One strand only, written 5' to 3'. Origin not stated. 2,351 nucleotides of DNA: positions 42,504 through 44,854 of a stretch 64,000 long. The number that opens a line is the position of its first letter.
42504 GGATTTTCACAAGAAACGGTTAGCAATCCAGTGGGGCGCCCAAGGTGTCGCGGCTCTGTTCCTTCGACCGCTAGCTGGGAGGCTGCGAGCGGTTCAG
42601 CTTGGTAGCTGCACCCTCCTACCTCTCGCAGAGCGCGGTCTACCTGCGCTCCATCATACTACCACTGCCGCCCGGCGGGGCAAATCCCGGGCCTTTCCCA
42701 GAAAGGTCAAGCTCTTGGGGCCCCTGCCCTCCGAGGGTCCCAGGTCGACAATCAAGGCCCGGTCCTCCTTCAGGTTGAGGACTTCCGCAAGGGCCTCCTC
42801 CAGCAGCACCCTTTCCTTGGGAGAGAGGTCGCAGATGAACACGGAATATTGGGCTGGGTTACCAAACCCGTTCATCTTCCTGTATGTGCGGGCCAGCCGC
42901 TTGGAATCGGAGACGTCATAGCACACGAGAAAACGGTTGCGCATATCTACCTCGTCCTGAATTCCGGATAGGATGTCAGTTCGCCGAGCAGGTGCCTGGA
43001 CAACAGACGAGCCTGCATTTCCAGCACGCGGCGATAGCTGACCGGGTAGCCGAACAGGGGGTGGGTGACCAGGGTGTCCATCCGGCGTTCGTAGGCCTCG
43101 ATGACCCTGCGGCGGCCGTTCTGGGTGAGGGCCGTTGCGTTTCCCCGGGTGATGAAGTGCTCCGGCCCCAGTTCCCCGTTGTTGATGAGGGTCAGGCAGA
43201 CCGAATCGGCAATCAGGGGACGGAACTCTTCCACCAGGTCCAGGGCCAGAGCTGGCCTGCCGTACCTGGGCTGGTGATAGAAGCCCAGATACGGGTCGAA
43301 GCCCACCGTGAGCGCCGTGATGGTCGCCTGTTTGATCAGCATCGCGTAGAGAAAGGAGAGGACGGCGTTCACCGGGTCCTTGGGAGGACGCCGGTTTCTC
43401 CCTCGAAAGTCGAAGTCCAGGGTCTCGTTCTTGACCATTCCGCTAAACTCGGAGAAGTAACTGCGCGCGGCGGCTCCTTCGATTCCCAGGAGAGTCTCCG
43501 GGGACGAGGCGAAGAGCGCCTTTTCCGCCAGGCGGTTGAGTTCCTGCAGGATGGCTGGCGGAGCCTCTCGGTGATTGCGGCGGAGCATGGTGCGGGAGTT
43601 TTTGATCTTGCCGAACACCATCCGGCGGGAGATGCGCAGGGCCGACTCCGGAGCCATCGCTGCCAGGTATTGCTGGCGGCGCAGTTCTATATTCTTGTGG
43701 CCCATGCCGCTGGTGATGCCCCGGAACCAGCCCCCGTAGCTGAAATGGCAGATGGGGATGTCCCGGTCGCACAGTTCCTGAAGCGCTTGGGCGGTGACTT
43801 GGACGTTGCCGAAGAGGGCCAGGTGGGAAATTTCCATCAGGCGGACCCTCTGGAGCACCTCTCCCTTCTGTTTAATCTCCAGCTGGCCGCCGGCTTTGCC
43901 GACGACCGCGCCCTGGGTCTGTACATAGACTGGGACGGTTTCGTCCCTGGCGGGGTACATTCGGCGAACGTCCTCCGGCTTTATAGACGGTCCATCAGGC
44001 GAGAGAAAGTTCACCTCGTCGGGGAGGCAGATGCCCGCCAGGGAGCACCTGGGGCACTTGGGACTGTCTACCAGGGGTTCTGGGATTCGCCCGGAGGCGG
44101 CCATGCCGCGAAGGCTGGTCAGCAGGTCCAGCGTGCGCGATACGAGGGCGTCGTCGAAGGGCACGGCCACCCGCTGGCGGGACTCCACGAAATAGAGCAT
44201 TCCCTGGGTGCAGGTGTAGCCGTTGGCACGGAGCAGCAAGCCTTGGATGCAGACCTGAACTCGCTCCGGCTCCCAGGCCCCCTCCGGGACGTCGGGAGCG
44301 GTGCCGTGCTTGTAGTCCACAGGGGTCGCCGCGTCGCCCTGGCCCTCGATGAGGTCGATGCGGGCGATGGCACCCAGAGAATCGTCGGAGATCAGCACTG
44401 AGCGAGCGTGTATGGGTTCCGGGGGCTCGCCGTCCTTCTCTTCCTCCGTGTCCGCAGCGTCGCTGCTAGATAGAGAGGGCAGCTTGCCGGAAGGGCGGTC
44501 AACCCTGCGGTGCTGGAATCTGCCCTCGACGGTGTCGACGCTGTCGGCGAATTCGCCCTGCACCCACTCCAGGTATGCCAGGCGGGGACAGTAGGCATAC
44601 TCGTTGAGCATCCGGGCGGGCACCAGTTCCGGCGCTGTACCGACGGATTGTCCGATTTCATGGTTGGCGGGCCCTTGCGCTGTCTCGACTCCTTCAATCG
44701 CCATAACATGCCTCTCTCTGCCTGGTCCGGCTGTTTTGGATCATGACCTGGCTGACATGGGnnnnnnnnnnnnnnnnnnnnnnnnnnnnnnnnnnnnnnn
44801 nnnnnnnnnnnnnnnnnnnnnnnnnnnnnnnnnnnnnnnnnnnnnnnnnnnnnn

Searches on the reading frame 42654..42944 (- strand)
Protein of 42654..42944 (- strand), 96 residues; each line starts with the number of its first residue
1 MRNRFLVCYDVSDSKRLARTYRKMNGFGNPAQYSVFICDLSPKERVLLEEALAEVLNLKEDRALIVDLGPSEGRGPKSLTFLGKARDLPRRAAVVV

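Call 5: search_protein_families(library=ncbifam, proteins=[window:42654-42944:-], max_evalue=0.001)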
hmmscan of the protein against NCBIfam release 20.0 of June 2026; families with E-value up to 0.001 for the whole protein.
window:42654-42944:- (96 aa): 1 family
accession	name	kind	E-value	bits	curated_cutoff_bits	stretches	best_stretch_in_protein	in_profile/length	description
TIGR01573.1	cas2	equivalog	3.5e-06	27.2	24.5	1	4-66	2-68/96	CRISPR-associated endonuclease Cas2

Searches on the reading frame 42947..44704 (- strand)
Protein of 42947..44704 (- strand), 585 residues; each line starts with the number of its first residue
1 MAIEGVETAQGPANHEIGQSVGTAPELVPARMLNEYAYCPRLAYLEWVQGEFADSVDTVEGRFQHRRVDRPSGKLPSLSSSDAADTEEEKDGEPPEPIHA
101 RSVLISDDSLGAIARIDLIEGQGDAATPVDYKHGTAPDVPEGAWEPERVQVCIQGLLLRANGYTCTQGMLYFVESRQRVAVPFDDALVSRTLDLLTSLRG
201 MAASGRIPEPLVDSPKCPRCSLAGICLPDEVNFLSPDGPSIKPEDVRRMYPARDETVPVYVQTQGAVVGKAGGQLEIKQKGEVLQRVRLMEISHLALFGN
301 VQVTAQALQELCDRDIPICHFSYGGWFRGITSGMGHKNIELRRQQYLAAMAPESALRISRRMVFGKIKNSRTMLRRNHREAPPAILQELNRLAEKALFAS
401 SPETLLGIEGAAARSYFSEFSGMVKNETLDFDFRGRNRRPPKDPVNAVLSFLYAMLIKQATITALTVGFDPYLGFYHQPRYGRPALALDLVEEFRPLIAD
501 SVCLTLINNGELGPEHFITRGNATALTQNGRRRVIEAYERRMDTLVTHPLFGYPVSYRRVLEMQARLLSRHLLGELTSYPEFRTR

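Call 5: search_protein_families(library=ncbifam, proteins=[window:42947-44704:-], max_evalue=0.001)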
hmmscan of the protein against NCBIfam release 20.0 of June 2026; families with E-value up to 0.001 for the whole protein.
window:42947-44704:- (585 aa): 10 families
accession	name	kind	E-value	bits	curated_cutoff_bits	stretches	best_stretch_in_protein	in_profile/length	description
NF049935.1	cas4g_cas1g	exception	4.9e-238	791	560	1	27-585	1-546/546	CRISPR-associated endonuclease Cas4g/Cas1g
TIGR04093.1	cas1_CYANO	exception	7.5e-90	301.2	385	1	259-583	3-332/334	type I-D CRISPR-associated endonuclease Cas1d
TIGR03640.1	cas1_DVULG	exception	1.8e-87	293.7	385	1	259-582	6-338/340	type I-C CRISPR-associated endonuclease Cas1c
TIGR00287.1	cas1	equivalog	1.4e-81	274.1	71.7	1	259-579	2-326/327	CRISPR-associated endonuclease Cas1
TIGR03983.1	cas1_MYXAN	equivalog_domain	6.6e-71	239.1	358.05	1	248-585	3-347/347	type I-MYXAN CRISPR-associated endonuclease Cas1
TIGR03641.1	cas1_HMARI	exception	6.5e-50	170.3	304.1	1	259-580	3-318/324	type I-B CRISPR-associated endonuclease Cas1b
TIGR04329.1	cas1_PREFRAN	exception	3.3e-25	88.8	300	1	278-529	30-272/317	type V CRISPR-associated endonuclease Cas1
TIGR00372.1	cas4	equivalog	1.5e-22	80.3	65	1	32-228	5-180/180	CRISPR-associated protein Cas4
TIGR03639.1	cas1_NMENI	exception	1.2e-13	51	120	1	271-504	15-231/278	type II CRISPR-associated endonuclease Cas1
TIGR03638.1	cas1_ECOLI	exception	2.6e-06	26.9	215.6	0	398-479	126-206/269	type I-E CRISPR-associated endonuclease Cas1e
